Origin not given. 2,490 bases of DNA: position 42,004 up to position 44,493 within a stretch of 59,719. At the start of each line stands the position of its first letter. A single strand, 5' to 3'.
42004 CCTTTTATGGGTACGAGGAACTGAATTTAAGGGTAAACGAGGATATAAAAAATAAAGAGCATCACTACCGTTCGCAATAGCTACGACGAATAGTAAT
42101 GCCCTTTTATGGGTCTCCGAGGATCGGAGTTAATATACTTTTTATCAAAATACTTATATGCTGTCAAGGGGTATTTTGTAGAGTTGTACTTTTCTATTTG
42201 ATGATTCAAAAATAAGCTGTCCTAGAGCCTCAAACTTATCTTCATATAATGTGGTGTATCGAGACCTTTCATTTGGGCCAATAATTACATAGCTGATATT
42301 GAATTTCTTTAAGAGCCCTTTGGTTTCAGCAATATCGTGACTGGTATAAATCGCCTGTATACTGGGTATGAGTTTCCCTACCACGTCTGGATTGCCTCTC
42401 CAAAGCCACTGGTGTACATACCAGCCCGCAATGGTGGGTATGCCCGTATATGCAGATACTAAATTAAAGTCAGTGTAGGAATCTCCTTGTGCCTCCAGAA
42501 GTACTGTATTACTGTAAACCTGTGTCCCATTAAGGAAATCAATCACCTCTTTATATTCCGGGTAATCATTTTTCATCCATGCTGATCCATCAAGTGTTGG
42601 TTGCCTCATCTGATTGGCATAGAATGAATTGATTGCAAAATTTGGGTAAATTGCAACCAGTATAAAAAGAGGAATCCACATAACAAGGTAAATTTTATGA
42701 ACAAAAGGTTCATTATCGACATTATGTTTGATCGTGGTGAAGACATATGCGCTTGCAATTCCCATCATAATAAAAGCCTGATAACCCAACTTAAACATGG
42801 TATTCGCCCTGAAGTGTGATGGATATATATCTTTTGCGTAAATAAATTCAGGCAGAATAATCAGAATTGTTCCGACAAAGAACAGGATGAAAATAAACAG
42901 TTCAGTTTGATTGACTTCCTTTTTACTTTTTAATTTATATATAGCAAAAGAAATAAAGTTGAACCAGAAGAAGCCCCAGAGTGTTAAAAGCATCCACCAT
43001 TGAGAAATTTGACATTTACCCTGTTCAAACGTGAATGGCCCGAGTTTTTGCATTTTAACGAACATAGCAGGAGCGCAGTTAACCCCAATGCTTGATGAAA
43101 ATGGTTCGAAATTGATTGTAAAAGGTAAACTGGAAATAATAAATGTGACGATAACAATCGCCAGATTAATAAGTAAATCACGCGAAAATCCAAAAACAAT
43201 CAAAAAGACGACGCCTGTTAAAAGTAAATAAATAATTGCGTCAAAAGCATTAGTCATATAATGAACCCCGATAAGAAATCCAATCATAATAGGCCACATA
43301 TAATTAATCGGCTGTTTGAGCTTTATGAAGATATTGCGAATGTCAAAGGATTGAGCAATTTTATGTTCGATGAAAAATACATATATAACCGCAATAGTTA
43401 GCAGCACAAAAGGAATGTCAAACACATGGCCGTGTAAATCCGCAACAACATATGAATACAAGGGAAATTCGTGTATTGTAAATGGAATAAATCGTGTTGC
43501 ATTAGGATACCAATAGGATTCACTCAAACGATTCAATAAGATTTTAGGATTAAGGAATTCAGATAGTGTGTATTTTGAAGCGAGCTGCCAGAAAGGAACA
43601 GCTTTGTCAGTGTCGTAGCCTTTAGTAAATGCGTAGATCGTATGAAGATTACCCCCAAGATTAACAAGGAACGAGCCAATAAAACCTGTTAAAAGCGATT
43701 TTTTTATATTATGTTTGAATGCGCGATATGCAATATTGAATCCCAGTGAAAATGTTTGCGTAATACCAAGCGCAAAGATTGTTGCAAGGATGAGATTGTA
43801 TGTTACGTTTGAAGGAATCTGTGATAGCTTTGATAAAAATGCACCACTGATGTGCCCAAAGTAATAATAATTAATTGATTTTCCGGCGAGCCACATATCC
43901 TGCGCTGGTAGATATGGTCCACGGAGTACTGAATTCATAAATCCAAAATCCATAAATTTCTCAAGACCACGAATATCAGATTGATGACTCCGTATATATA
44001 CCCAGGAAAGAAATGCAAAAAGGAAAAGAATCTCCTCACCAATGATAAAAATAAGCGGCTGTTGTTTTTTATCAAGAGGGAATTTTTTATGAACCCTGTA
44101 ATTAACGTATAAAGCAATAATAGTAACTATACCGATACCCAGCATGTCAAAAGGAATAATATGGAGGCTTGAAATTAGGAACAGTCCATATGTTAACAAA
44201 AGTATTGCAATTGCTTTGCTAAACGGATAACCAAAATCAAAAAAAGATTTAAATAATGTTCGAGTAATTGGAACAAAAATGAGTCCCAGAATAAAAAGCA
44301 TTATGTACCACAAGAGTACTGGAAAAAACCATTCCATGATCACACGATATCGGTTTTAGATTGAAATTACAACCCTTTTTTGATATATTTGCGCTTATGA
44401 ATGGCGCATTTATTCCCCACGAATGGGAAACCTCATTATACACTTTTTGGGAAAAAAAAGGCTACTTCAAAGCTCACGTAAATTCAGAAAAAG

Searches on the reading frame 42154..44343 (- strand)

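Call 10: search_protein_families(library=pfam, proteins=[window:42154-44343:-], max_evalue=0.001)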
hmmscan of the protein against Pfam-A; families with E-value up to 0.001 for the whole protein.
window:42154-44343:- (729 aa): 1 family
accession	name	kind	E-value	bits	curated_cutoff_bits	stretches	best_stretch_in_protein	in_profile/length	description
PF10060.15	DUF2298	-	3.2e-91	307.2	27.8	2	49-474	1-390/488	Uncharacterized membrane protein (DUF2298)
